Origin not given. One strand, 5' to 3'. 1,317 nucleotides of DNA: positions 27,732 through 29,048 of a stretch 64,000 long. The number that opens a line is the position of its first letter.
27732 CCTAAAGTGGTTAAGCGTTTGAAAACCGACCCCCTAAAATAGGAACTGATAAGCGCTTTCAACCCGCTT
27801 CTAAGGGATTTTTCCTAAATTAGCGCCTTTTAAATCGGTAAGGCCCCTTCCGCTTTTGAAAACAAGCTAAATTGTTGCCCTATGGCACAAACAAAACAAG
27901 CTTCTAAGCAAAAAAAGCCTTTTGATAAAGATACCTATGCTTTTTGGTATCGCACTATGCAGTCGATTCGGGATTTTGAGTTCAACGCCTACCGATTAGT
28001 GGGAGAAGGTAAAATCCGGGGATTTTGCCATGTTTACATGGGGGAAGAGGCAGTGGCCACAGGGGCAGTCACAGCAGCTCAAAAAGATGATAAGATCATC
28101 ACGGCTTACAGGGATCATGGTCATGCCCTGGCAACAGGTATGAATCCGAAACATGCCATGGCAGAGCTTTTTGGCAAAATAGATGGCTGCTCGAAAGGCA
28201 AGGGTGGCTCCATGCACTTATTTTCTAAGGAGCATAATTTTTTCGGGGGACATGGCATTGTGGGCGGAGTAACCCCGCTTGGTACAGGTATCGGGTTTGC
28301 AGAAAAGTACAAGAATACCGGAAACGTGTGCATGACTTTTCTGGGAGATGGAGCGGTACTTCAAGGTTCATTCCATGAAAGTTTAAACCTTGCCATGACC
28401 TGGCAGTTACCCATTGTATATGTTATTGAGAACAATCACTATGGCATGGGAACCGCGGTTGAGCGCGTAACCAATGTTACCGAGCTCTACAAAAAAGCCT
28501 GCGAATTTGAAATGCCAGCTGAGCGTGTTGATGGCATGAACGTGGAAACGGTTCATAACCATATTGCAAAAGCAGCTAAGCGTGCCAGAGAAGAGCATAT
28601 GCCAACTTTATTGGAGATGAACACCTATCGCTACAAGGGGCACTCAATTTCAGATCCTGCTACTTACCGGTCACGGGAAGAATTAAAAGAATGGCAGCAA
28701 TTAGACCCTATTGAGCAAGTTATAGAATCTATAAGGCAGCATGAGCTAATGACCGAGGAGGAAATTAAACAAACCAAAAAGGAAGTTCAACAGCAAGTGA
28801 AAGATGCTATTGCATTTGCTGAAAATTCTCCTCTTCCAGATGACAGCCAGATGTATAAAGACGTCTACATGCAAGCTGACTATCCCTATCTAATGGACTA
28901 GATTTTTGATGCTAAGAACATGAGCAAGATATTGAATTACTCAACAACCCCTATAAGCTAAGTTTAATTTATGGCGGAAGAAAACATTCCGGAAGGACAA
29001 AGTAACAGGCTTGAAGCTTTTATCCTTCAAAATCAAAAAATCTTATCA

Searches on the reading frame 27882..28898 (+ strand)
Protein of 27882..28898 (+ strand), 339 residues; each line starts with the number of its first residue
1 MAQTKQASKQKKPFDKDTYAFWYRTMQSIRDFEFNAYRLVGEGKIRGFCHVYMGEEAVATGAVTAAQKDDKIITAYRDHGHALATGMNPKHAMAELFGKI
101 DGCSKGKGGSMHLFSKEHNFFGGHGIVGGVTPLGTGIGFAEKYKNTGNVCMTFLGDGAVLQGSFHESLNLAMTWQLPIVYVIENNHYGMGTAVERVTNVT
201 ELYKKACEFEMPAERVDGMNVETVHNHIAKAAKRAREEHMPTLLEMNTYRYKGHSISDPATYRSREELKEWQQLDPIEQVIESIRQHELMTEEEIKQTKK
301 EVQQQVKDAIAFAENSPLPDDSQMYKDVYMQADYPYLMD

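Call 36: search_protein_families(library=pfam, proteins=[window:27882-28898:+], max_evalue=0.000001)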
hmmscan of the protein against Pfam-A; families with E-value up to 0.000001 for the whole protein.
window:27882-28898:+ (339 aa): 2 families
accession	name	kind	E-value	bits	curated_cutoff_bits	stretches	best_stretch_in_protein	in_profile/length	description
PF00676.26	E1_dh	-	4.9e-89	298.7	22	1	25-319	2-297/300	Dehydrogenase E1 component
PF02775.26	TPP_enzyme_C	-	5.2e-07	30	21.9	1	114-245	15-150/151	Thiamine pyrophosphate enzyme, C-terminal TPP binding domain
